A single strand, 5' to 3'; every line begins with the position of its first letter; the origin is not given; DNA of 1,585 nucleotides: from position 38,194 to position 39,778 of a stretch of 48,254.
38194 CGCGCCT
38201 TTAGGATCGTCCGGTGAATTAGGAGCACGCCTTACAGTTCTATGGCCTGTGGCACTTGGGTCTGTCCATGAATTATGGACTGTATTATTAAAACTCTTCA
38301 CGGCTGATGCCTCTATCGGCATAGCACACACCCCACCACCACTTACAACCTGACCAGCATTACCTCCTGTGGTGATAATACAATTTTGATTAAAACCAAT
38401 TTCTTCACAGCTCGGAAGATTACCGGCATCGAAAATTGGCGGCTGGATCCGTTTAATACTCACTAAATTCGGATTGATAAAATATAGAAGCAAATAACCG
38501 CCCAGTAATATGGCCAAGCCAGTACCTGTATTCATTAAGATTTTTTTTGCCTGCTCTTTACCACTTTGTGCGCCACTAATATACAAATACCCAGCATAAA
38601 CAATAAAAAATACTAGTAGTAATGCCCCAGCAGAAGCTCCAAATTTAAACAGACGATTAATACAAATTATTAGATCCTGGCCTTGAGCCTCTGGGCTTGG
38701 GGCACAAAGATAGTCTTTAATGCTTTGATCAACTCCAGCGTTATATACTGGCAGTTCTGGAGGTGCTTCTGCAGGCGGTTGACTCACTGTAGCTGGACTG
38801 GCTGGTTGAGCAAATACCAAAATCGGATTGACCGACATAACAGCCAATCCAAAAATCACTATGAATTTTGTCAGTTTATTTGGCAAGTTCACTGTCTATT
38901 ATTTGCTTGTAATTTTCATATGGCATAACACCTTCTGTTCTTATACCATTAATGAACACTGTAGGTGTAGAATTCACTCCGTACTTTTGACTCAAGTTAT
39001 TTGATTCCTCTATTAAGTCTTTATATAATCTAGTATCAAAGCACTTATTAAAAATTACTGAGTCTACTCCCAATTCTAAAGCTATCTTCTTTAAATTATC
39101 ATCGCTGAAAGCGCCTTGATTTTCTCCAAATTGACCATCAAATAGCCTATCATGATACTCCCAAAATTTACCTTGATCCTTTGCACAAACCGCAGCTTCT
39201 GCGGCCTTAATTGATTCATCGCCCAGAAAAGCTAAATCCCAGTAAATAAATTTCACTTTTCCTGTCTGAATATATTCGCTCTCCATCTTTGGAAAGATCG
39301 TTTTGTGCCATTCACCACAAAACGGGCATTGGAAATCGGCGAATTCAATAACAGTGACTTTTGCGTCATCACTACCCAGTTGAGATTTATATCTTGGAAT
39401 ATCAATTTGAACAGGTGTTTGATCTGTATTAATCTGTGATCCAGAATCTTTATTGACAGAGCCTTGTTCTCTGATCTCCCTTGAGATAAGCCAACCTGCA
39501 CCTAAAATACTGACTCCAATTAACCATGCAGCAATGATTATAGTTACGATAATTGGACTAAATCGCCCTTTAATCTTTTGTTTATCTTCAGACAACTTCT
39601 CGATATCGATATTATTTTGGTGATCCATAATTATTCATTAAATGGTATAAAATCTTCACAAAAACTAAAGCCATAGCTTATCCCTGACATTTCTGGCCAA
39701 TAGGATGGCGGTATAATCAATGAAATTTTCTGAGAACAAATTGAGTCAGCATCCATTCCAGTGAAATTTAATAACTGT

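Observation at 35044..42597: Seven-gene exported cell-wall-hydrolase operon built around three pilin-like-module / peptidoglycan-hydrolase fusion paralogs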

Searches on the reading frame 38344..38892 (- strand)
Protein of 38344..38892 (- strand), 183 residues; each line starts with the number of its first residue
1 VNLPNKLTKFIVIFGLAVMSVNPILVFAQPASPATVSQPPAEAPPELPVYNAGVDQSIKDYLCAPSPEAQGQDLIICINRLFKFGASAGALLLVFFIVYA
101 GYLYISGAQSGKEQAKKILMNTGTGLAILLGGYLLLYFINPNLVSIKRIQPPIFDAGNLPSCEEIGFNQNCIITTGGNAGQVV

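Call 12: find_homologous_proteins(query=window:38344-38892:-, max_evalue=0.001)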
Query seq(183 aa) (183 aa): 5 proteins with E <= 0.001 among 304 candidates.
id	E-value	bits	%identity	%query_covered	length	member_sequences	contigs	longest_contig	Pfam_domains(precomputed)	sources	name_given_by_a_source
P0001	7.3e-52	194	55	91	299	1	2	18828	-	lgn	-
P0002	3.5e-45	172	55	86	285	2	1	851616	-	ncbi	-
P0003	1.9e-44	170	51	91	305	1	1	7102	-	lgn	-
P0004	1.8e-41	160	55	71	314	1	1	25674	-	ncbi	ncbi:MAG: hypothetical protein R3B41_04120 [Candidatus Doudnabacteria bacterium]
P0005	1.1e-11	63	41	54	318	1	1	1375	-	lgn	-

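Call 21: search_protein_representatives(alignment_id=A2)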
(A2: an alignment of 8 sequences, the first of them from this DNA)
Query: 8 sequences, 174 profile positions. Proteins with E-value up to 0.001 (for the whole library): 22662; up to 1e-10: 1107; up to 1e-30: 118. The best 150 are listed.
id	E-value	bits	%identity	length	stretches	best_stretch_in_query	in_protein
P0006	6.0e-82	289.7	-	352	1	1-173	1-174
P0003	8.2e-76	269.7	-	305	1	5-174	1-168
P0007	2.7e-72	258.2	-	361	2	24-172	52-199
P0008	2.2e-71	255.3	-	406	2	24-172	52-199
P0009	8.9e-69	246.8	-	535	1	7-173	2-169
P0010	1.6e-67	242.7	-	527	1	1-172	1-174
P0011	9.9e-67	240.1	-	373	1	4-172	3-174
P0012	1.7e-66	239.4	-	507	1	6-173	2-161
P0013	1.6e-64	232.9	-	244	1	9-173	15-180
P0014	3.1e-64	232.0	-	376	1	7-170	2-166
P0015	3.9e-64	231.7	-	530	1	7-173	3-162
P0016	3.1e-63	228.8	-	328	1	5-173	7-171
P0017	6.3e-63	227.8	-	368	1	4-173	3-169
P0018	5.0e-62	224.8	-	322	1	4-171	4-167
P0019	1.8e-61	223.0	-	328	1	2-173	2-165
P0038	4.4e-58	212.0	-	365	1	6-173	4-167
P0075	1.3e-38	148.6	-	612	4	67-144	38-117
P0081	1.2e-36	142.2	-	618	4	69-145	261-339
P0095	1.9e-34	135.0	-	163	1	7-150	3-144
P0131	1.8e-29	118.8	-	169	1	37-149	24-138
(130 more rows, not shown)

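Call 25: search_protein_families(library=pfam, alignment_id=A3, max_evalue=0.001)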
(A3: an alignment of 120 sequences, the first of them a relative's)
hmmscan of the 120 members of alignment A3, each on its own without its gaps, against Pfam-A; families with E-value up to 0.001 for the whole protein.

A. member 1, P0006 (352 aa): 1 family
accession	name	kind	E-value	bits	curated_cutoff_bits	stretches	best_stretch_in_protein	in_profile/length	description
PF13539.11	Peptidase_M15_4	-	2.2e-18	67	25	1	265-342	2-69/70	D-alanyl-D-alanine carboxypeptidase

B. families by the number of members that match (of 120 scanned): 19 families
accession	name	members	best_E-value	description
PF18895.5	T4SS_pilin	66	9.8e-28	Type IV secretion system pilin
PF01464.25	SLT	10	1.5e-21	Transglycosylase SLT domain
PF01427.22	Peptidase_M15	8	5.8e-29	D-ala-D-ala dipeptidase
PF01551.29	Peptidase_M23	7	1e-11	Peptidase family M23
PF04956.18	TrbC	6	1.1e-05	TrbC/VIRB2 pilin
PF13529.12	Peptidase_C39_2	5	7.6e-15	Peptidase_C39 like family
PF13539.11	Peptidase_M15_4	3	2.2e-18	D-alanyl-D-alanine carboxypeptidase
PF02557.22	VanY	3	1.6e-06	D-alanyl-D-alanine carboxypeptidase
PF13472.12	Lipase_GDSL_2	3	3.6e-06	GDSL-like Lipase/Acylhydrolase family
PF04311.20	DUF459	3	0.0001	Protein of unknown function (DUF459)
PF00657.28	Lipase_GDSL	3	0.00015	GDSL-like Lipase/Acylhydrolase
PF01510.30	Amidase_2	2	1.9e-19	N-acetylmuramoyl-L-alanine amidase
PF02322.20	Cyt_bd_oxida_II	1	2.4e-08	Cytochrome bd terminal oxidase subunit II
PF05257.22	CHAP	1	8.4e-08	CHAP domain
PF08592.16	Anthrone_oxy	1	7.3e-05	Anthrone oxygenase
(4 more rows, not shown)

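Call 29: find_encoding_contigs(protein=P0002, flank=10000, max_places=4)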
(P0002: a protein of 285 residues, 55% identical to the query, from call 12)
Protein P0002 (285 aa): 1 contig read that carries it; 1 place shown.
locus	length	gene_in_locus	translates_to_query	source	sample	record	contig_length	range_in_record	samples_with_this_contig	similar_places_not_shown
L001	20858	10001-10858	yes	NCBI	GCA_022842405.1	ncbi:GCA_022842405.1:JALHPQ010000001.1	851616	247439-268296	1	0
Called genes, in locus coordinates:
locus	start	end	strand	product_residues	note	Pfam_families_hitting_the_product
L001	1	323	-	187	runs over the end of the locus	PF00929:RNase_T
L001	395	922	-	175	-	PF00929:RNase_T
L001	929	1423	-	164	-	PF01327:Pep_deformylase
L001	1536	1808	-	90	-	-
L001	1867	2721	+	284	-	PF00188:CAP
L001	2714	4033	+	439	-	PF03808:Glyco_tran_WecG, PF00293:NUDIX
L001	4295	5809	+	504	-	PF00749:tRNA-synt_1c, PF19269:Anticodon_2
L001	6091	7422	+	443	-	PF01551:Peptidase_M23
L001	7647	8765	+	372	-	-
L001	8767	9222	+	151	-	-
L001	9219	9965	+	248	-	PF13098:Thioredoxin_2 (faint), PF13462:Thioredoxin_4, PF01323:DSBA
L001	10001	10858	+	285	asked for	-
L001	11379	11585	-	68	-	-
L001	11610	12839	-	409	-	PF00266:Aminotran_5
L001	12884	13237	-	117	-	PF27542:ArfC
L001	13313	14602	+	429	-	PF01555:N6_N4_Mtase (weak), PF01170:UPF0020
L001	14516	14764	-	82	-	-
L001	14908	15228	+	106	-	PF01016:Ribosomal_L27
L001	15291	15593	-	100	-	-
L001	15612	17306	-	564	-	PF06418:CTP_synth_N, PF01656:CbiA (weak), PF00117:GATase, PF07722:Peptidase_C26 (faint)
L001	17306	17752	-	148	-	PF01281:Ribosomal_L9_N, PF03948:Ribosomal_L9_C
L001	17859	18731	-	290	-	PF18075:FtsX_ECD, PF02687:FtsX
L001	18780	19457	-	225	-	PF02463:SMC_N (weak), PF00005:ABC_tran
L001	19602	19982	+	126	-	-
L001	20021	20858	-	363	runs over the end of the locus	PF03462:PCRF, PF00472:RF-1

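Call 85: find_encoding_contigs(protein=P0075, flank=10000, max_places=2)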
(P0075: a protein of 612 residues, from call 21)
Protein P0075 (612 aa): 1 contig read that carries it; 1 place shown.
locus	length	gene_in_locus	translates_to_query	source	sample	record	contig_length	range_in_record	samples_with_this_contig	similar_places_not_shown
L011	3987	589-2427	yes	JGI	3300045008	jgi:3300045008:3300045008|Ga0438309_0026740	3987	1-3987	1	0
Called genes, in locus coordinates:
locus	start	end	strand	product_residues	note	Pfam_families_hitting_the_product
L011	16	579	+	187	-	PF03734:YkuD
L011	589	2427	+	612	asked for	PF02322:Cyt_bd_oxida_II (faint), PF18895:T4SS_pilin (faint), PF01464:SLT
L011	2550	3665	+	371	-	PF26549:Tricorn_N (faint), PF26550:Tricorn_2nd (faint)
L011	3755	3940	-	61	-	PF01424:R3H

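Call 86: find_encoding_contigs(protein=P0081, flank=10000, max_places=2)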
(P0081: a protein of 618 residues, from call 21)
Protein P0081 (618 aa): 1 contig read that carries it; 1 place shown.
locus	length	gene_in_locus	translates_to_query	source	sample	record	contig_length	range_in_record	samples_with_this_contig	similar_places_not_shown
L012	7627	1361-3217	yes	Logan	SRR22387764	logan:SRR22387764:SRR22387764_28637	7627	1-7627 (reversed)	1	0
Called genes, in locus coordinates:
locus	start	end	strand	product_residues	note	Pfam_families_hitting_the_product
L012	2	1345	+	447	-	?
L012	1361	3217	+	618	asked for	PF18895:T4SS_pilin (faint), PF01464:SLT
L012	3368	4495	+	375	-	PF26549:Tricorn_N (faint), PF26550:Tricorn_2nd (faint), PF25174:Beta-prop_THOC3 (faint), PF23381:Beta-prop_IFT122_1st (faint)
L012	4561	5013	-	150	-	PF01424:R3H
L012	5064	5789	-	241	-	PF02096:60KD_IMP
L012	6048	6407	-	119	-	PF00825:Ribonuclease_P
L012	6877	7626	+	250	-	?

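Call 87: find_encoding_contigs(protein=P0038, flank=10000, max_places=1)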
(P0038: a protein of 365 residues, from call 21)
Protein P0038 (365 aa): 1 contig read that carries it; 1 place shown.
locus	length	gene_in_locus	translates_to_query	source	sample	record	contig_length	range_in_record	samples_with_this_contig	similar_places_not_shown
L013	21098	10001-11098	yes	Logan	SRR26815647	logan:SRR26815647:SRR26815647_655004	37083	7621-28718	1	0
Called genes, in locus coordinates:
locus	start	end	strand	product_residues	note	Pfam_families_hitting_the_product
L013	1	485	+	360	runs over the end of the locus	PF00512:HisKA, PF02518:HATPase_c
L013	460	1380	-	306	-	PF00551:Formyl_trans_N, PF02911:Formyl_trans_C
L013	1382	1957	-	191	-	PF00929:RNase_T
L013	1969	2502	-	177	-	PF00929:RNase_T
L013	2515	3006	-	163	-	PF01327:Pep_deformylase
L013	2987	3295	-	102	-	-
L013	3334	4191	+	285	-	PF00188:CAP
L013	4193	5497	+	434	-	PF03808:Glyco_tran_WecG, PF00293:NUDIX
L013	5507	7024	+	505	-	PF00749:tRNA-synt_1c, PF19269:Anticodon_2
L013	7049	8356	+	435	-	PF24161:CCDC39 (faint), PF01551:Peptidase_M23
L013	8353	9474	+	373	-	PF01464:SLT (faint)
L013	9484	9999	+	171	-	-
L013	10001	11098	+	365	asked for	PF01510:Amidase_2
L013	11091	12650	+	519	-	PF01551:Peptidase_M23, PF01427:Peptidase_M15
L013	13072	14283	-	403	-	PF00266:Aminotran_5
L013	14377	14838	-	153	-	-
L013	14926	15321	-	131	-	PF27542:ArfC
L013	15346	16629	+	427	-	PF01170:UPF0020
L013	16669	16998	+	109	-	PF01016:Ribosomal_L27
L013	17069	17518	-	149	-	-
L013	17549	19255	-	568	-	PF06418:CTP_synth_N, PF01656:CbiA (weak), PF07722:Peptidase_C26 (faint), PF00117:GATase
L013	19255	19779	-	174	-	PF01281:Ribosomal_L9_N, PF03948:Ribosomal_L9_C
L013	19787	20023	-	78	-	-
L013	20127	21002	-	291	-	PF18075:FtsX_ECD, PF02687:FtsX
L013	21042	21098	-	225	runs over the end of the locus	PF02463:SMC_N, PF00005:ABC_tran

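Call 91: find_encoding_contigs(protein=P0095, flank=10000, max_places=2)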
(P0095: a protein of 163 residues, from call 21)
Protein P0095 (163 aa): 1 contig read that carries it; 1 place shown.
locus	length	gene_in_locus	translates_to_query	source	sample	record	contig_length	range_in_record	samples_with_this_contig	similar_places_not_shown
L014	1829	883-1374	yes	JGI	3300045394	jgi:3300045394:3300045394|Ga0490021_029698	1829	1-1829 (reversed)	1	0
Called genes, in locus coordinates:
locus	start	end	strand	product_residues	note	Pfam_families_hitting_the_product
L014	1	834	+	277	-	?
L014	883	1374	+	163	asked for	-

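Call 92: find_encoding_contigs(protein=P0131, flank=10000, max_places=2)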
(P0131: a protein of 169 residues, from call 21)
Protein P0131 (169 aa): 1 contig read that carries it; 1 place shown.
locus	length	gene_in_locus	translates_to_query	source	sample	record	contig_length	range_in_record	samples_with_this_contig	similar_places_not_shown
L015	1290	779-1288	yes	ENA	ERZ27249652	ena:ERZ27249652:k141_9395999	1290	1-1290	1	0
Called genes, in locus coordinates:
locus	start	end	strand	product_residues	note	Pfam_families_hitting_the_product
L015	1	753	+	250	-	?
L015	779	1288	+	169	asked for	PF18895:T4SS_pilin (weak)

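Call 93: search_protein_families(library=pfam, proteins=[L014:1-834:+, L015:1-753:+, L012:2-1345:+, L012:6877-7626:+, L001:10001-10858:+], max_evalue=0.01)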
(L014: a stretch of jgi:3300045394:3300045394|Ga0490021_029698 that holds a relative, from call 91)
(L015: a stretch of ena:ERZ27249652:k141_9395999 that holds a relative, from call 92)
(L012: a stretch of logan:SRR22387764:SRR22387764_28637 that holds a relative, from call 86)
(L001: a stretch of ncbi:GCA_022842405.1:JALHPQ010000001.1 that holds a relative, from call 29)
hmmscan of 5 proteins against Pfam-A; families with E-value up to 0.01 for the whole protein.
L014:1-834:+ (277 aa): 3 families
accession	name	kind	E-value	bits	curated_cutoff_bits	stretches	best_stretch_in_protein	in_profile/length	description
PF04079.22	SMC_ScpB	-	1.5e-34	119.4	27.4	1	1-144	13-159/160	Segregation and condensation complex subunit ScpB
PF01047.28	MarR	-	0.0058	16.9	24.6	0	68-120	2-57/59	MarR family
PF13463.12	HTH_27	-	0.0065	17.2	22.2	0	96-128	35-66/68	Winged helix DNA-binding domain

L015:1-753:+ (250 aa): 1 family
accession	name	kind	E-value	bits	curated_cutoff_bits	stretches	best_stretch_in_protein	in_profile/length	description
PF01551.29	Peptidase_M23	-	8.9e-23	80.8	28.7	1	112-215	2-89/96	Peptidase family M23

L012:2-1345:+ (447 aa): 4 families
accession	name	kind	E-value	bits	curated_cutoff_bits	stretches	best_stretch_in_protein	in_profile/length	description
PF04480.18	DUF559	-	7.7e-36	122.7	20.6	1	23-129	3-109/109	Protein of unknown function (DUF559)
PF18741.7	MTES_1575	-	7.6e-07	29.6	38.2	1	49-128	11-96/96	REase_MTES_1575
PF18895.5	T4SS_pilin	-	1.5e-06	28.6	26.6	1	216-271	17-71/71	Type IV secretion system pilin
PF00877.26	NLPC_P60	-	1.7e-05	25.2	23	1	334-431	3-93/105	NlpC/P60 family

L012:6877-7626:+ (250 aa): 8 families
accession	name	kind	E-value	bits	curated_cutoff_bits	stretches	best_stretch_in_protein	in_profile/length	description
PF00308.24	Bac_DnaA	-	2.1e-41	142.2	23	1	145-250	1-107/162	Bacterial DnaA ATPAse domain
PF11638.13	DnaA_N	-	7.8e-12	45.2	24.6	1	30-92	1-64/65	DnaA N-terminal domain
PF01695.23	IstB_IS21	-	1.3e-10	41.6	24.1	1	181-249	95-162/238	IstB-like ATP binding protein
PF01637.24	ATPase_2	-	0.00016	22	33.2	1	178-226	20-68/225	ATPase domain predominantly from Archaea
PF13173.12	AAA_14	-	0.00035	21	27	1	180-250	4-72/129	AAA domain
PF00004.35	AAA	-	0.00072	20.4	21.2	1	182-249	2-66/131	ATPase family associated with various cellular activities (AAA)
PF25201.1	nSTAND6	-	0.003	18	27.7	1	179-222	19-63/148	Novel STAND NTPase 6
PF13191.12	AAA_16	-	0.0095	16.9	32.6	0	177-235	24-91/167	AAA ATPase domain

L001:10001-10858:+ (285 aa): 1 family
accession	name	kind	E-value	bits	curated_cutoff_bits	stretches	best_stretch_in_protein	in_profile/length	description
PF18895.5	T4SS_pilin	-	6.8e-05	23.3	26.6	1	44-106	5-68/71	Type IV secretion system pilin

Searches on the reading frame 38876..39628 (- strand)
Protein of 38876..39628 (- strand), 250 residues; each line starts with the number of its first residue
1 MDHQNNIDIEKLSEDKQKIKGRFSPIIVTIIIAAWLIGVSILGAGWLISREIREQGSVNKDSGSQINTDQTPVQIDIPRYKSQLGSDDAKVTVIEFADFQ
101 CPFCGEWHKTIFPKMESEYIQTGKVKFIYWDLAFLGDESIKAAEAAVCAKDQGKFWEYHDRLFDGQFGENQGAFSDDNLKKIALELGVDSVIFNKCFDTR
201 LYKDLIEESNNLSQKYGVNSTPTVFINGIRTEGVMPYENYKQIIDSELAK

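Call 3: search_protein_families(library=pfam, proteins=[window:38876-39628:-], max_evalue=0.1)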
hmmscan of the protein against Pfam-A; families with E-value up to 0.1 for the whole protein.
window:38876-39628:- (250 aa): 5 families
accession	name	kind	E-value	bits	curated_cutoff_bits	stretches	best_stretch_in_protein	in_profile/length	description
PF13462.12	Thioredoxin_4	-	8e-35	120.9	23.2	1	84-245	8-164/165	Thioredoxin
PF01323.26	DSBA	-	1.9e-16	60.8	25.6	1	92-243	1-189/191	DSBA-like thioredoxin domain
PF13098.12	Thioredoxin_2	-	9.9e-09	35.9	27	1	89-243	5-103/104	Thioredoxin-like domain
PF13192.12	Thioredoxin_3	-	0.004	17.6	24.8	1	206-234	36-65/76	Thioredoxin domain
PF13743.12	Thioredoxin_5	-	0.024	14.8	27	1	170-241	107-185/186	Thioredoxin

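Call 4: search_protein_families(library=ncbifam, proteins=[window:38876-39628:-], max_evalue=0.1)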
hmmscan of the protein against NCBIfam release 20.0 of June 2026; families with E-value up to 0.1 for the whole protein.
window:38876-39628:- (250 aa): 6 families
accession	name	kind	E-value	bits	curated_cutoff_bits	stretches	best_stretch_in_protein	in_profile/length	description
NF041057.1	Rcas_1661_fam_Se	equivalog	6.7e-39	133.9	190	1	83-246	83-246/247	Rcas_1661 family thioredoxin-like (seleno)lipoprotein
NF047695.1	ThlDiSintDsbAHaem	equivalog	6.2e-10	38.8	290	1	88-228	37-175/206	thiol:disulfide interchange protein DsbA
NF008657.0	PRK11657.1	equivalog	4.9e-08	32.5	124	1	85-226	113-225/251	thiol:disulfide interchange protein DsbG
NF008198.0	PRK10954.1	equivalog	3.3e-06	27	279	1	91-228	39-175/207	thiol:disulfide interchange protein DsbA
TIGR02187.2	PDO_seleno_TRX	equivalog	0.02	14.2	185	0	207-239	168-201/209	protein disulfide oxidoreductase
TIGR01068.1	thioredoxin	equivalog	0.032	14.4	96.8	0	200-238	48-91/101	thioredoxin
